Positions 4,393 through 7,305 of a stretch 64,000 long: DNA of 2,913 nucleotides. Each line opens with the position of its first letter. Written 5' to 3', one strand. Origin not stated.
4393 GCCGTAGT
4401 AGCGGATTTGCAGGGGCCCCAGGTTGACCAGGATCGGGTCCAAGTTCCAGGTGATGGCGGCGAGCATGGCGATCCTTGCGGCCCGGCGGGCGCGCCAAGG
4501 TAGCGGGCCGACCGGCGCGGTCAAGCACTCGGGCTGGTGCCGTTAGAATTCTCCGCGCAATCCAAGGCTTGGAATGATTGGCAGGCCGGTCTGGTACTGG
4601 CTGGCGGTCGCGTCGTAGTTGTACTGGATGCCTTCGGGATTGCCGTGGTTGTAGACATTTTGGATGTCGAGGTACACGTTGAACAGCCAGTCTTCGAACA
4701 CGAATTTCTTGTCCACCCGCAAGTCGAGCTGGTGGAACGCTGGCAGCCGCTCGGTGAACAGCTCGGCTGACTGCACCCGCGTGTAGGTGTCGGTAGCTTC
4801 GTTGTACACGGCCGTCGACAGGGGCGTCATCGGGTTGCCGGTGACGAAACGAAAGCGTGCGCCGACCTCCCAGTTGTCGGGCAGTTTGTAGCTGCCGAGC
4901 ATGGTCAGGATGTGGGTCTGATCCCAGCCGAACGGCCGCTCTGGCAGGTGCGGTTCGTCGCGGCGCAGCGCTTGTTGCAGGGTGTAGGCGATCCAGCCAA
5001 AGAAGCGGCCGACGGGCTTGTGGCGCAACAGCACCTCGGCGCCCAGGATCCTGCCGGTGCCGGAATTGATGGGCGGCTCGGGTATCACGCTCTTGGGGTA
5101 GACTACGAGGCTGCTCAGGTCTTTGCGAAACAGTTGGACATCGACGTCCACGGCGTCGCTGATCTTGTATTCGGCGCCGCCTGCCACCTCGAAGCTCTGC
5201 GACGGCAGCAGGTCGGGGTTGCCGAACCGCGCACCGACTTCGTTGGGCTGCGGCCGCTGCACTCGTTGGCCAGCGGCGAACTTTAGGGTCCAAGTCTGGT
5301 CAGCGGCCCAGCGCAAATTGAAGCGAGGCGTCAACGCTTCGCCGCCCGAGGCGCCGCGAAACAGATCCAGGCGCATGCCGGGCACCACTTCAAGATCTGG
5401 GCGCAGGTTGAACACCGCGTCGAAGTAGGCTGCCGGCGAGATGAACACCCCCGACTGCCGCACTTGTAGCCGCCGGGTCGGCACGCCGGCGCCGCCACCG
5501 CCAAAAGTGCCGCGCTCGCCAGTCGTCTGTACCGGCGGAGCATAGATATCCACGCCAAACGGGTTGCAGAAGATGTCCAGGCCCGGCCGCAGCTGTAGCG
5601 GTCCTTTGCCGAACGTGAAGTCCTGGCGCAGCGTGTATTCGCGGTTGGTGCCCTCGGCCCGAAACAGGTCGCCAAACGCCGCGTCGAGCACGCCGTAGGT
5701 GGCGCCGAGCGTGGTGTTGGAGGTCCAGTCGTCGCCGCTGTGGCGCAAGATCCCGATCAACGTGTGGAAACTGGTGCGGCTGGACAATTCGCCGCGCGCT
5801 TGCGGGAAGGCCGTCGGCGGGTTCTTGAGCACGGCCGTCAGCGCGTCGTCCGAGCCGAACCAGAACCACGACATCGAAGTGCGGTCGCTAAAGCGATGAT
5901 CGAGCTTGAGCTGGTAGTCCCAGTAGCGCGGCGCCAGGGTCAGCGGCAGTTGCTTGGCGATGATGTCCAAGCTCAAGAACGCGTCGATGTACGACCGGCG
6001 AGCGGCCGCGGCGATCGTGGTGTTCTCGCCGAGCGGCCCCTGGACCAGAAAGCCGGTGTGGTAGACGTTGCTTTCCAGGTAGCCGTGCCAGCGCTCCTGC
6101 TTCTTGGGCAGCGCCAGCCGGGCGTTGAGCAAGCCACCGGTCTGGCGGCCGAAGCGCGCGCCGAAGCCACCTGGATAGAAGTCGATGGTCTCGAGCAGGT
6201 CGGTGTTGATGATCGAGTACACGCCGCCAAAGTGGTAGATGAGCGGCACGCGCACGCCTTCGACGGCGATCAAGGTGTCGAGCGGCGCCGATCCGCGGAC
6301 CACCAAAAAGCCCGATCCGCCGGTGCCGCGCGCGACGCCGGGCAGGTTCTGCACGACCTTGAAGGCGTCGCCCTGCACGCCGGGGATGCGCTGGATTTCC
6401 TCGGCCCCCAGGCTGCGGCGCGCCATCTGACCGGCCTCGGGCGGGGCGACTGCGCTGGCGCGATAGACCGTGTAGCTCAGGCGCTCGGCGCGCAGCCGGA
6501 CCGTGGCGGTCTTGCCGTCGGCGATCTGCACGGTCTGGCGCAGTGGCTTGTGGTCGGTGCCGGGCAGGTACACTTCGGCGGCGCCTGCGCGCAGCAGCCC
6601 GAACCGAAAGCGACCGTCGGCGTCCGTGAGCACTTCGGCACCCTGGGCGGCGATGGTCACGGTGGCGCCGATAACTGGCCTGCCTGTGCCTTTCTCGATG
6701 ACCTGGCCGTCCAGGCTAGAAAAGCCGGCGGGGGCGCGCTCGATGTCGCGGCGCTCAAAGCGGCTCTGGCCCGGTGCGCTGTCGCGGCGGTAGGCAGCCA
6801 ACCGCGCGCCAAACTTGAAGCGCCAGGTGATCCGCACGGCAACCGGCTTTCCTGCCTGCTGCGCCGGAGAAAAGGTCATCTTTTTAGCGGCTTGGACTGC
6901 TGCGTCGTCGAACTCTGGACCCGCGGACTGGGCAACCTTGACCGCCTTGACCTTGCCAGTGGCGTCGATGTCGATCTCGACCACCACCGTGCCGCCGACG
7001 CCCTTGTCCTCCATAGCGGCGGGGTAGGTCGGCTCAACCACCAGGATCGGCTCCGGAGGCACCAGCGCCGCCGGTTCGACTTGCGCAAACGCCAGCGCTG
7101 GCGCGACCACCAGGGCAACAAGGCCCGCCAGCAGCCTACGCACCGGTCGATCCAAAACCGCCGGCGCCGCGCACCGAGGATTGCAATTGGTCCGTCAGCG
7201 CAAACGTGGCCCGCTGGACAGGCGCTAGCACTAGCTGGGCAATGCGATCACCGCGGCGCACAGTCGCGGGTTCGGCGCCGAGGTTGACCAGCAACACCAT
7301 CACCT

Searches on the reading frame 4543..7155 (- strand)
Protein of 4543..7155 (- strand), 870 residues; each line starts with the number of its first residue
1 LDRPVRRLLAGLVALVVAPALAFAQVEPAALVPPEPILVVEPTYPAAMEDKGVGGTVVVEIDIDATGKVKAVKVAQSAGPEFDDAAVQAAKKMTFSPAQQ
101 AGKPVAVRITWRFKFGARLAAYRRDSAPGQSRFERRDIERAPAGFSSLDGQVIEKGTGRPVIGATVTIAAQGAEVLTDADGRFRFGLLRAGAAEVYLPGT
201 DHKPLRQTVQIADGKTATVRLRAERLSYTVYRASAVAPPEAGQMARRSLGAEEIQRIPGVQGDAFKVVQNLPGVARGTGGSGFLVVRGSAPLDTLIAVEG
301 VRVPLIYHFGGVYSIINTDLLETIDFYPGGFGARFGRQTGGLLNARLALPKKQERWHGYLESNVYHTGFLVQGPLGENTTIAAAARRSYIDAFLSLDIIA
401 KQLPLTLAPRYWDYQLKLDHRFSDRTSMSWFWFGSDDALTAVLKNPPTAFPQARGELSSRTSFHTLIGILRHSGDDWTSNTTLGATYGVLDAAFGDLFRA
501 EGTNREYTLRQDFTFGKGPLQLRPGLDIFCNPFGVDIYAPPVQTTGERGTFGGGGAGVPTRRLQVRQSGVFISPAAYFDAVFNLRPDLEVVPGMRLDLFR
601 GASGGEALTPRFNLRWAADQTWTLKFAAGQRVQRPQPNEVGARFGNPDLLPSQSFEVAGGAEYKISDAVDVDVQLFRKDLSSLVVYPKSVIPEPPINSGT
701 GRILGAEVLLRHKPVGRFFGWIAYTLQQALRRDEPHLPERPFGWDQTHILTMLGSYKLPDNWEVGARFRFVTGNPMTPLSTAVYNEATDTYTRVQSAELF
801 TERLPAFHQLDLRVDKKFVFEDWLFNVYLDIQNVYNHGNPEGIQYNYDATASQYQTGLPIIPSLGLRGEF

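Call 66: search_protein_families(library=pfam, proteins=[window:4543-7155:-], max_evalue=0.0001)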
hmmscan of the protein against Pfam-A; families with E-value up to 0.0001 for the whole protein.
window:4543-7155:- (870 aa): 5 families
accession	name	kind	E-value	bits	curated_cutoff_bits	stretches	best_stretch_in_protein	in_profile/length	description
PF00593.30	TonB_dep_Rec_b-barrel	-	4.1e-24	86.7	27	1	423-834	14-436/436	TonB dependent receptor-like, beta-barrel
PF03544.19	TonB_C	-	2.4e-18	66.8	24.6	1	41-114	2-78/79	Gram-negative bacterial TonB protein C-terminal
PF13620.12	CarboxypepD_reg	-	3.1e-11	43.9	32.3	1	148-221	2-79/82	Carboxypeptidase regulatory-like domain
PF13715.12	CarbopepD_reg_2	-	8.7e-09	35.7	32.2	1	149-222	2-75/88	CarboxypepD_reg-like domain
PF07715.20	Plug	-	8.6e-08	33.1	23.9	1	246-340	9-105/107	TonB-dependent Receptor Plug Domain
